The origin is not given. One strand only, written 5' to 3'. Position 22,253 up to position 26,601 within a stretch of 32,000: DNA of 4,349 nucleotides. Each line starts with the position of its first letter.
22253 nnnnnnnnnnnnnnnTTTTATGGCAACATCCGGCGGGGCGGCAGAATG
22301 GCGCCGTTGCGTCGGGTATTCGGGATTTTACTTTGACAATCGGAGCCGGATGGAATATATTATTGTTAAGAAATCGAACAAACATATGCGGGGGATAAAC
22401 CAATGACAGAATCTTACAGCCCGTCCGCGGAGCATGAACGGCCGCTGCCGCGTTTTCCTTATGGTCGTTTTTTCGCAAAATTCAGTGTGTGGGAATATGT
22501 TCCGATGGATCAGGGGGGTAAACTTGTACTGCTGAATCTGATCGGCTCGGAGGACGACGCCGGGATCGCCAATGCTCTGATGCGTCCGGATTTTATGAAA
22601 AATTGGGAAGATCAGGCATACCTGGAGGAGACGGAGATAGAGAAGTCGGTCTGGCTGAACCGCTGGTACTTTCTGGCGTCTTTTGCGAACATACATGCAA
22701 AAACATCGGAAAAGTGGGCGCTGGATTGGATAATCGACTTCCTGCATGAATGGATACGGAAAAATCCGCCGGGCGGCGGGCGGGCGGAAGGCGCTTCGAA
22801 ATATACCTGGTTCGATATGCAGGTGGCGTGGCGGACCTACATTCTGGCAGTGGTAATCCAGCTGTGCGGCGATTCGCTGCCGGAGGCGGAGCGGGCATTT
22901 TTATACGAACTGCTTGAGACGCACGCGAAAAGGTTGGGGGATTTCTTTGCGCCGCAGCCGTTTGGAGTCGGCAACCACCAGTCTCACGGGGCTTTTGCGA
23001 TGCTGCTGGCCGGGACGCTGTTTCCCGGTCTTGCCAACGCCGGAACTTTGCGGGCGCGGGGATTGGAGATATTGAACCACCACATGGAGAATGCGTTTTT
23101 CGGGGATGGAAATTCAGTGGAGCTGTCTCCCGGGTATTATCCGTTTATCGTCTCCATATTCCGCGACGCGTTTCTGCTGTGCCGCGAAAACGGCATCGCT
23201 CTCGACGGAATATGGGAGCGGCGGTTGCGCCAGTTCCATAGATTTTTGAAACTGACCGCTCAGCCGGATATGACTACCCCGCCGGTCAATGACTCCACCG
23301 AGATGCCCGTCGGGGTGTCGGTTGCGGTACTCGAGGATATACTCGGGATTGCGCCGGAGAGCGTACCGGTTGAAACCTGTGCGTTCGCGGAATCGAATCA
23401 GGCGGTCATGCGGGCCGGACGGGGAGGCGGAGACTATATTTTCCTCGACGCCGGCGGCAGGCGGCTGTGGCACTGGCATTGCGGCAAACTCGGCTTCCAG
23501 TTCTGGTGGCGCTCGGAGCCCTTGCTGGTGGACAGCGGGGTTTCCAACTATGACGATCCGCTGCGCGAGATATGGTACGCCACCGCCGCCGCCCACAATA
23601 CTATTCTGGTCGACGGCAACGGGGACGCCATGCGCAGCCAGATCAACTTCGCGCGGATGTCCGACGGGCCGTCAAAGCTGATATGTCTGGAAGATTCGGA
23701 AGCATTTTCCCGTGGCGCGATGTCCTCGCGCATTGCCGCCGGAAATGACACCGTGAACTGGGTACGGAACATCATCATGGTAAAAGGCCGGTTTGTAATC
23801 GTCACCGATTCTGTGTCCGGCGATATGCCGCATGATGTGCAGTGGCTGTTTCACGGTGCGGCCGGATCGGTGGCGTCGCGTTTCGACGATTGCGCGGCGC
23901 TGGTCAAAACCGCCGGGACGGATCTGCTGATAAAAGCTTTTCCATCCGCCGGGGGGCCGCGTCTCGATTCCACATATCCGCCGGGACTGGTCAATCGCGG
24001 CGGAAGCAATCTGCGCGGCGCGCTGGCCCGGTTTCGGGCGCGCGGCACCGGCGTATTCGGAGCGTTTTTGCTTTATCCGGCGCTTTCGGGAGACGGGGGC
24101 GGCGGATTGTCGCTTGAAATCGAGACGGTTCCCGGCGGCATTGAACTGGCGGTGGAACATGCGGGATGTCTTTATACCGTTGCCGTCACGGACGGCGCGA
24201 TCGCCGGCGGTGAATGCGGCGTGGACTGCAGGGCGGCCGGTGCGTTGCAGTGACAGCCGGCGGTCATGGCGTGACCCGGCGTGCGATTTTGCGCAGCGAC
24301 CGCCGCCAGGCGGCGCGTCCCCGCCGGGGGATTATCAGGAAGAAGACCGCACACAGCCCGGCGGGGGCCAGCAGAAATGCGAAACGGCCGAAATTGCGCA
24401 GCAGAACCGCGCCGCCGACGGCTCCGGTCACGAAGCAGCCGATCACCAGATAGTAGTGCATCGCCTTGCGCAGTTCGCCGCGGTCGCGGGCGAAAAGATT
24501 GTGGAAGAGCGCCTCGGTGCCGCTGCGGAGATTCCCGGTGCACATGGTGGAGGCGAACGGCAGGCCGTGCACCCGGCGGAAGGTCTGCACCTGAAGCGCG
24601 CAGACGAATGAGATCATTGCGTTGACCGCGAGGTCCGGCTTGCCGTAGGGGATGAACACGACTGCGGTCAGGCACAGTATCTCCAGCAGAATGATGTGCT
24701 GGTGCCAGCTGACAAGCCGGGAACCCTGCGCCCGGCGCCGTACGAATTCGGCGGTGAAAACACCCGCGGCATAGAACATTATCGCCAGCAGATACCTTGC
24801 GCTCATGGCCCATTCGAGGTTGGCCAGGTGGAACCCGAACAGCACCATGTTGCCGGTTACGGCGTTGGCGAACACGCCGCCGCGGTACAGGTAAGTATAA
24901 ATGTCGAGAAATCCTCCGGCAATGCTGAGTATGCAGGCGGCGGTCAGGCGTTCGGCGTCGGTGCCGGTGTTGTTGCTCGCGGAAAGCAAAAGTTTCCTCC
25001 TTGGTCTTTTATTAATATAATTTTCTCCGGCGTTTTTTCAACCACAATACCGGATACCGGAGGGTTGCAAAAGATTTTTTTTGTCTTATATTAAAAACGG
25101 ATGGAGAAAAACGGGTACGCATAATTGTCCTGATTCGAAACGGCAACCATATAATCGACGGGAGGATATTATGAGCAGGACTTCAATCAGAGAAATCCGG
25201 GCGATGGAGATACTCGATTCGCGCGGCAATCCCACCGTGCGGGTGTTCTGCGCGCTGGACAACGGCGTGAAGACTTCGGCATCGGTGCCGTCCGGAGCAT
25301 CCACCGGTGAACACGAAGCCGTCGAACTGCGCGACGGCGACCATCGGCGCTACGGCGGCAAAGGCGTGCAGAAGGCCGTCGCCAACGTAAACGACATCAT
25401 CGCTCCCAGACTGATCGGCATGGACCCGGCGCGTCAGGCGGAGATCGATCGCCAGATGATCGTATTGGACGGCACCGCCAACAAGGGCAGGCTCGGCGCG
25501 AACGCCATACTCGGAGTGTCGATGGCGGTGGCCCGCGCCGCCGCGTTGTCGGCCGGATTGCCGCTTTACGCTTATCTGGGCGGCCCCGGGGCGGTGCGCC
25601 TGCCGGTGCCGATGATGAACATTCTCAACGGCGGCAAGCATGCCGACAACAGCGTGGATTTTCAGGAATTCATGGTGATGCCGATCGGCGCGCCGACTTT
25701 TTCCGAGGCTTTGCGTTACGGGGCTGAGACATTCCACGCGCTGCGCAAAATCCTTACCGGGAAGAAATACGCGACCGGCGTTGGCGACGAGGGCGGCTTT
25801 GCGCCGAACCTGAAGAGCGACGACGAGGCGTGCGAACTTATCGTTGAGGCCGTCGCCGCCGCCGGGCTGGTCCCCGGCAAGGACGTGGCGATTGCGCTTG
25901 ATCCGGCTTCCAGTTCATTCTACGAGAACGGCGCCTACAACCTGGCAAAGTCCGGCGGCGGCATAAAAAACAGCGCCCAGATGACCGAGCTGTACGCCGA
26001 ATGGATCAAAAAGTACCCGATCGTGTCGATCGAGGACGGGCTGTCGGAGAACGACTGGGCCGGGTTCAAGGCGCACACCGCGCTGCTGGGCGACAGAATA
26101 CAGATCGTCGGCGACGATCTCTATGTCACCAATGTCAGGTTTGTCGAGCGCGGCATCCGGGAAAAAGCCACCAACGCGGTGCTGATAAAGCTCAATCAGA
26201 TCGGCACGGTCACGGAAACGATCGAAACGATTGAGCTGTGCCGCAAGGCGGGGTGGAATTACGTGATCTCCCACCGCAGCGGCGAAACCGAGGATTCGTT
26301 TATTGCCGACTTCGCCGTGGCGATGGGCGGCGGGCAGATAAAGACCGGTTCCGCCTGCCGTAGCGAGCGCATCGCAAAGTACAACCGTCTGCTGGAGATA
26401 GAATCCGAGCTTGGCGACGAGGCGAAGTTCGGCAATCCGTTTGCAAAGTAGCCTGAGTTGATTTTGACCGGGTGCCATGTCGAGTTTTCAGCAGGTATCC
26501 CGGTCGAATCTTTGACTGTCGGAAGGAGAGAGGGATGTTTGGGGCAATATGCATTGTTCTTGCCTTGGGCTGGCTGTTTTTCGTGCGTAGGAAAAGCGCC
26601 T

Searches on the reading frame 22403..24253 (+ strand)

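Call 42: search_protein_families(library=pfam, proteins=[window:22403-24253:+], max_evalue=0.01)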
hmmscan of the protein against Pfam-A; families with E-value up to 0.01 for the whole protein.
window:22403-24253:+ (616 aa): 2 families
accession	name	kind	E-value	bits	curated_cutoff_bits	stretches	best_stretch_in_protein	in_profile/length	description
PF16889.11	Hepar_II_III_N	-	7.9e-25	88.3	22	1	67-302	85-317/340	Heparinase II/III N-terminus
PF07940.18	Hepar_II_III_C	-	6.5e-21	75.4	24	1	327-517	8-196/237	Heparinase II/III-like, C-terminal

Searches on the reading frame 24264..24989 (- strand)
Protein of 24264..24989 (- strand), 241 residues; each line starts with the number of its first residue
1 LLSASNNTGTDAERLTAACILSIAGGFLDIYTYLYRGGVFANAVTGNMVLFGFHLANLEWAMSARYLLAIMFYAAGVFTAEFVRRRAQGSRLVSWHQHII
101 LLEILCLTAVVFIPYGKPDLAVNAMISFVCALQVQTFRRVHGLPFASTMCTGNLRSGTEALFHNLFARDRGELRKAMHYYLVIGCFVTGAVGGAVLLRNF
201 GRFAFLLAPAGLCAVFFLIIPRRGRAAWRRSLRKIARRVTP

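Call 42: search_protein_families(library=pfam, proteins=[window:24264-24989:-], max_evalue=0.01)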
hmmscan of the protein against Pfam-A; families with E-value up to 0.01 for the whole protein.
window:24264-24989:- (241 aa): 1 family
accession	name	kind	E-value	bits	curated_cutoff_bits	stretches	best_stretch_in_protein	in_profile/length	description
PF06912.16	DUF1275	-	3.6e-49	167.7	25.4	1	18-218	2-192/193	Protein of unknown function (DUF1275)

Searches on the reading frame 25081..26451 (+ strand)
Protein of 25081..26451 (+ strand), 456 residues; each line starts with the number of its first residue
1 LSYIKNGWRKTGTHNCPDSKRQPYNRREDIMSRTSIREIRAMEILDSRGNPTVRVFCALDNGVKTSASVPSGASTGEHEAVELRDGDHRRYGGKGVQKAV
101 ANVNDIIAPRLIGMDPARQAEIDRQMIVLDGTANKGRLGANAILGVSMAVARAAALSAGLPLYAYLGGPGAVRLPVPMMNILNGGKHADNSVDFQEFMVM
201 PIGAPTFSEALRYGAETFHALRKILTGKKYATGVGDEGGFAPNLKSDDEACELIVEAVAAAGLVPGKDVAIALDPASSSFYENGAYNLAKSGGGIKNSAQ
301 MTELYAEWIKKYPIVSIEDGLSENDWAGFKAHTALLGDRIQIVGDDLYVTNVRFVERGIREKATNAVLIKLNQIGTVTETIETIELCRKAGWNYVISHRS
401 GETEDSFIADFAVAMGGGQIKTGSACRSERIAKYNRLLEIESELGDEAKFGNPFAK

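Call 42: search_protein_families(library=pfam, proteins=[window:25081-26451:+], max_evalue=0.01)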
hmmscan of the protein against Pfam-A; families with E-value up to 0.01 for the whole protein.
window:25081-26451:+ (456 aa): 4 families
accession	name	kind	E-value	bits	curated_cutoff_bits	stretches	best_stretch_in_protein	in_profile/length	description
PF00113.28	Enolase_C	-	4.6e-119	397.6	21.5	1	173-450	3-287/296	Enolase, C-terminal TIM barrel domain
PF03952.21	Enolase_N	-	1.7e-57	193.7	35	1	36-166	1-131/131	Enolase, N-terminal domain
PF13378.12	MR_MLE_C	-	0.00018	21.7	29.4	1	255-401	31-157/219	Enolase C-terminal domain-like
PF07476.17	MAAL_C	-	0.00058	19.5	27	1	336-415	136-216/249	Methylaspartate ammonia-lyase C-terminus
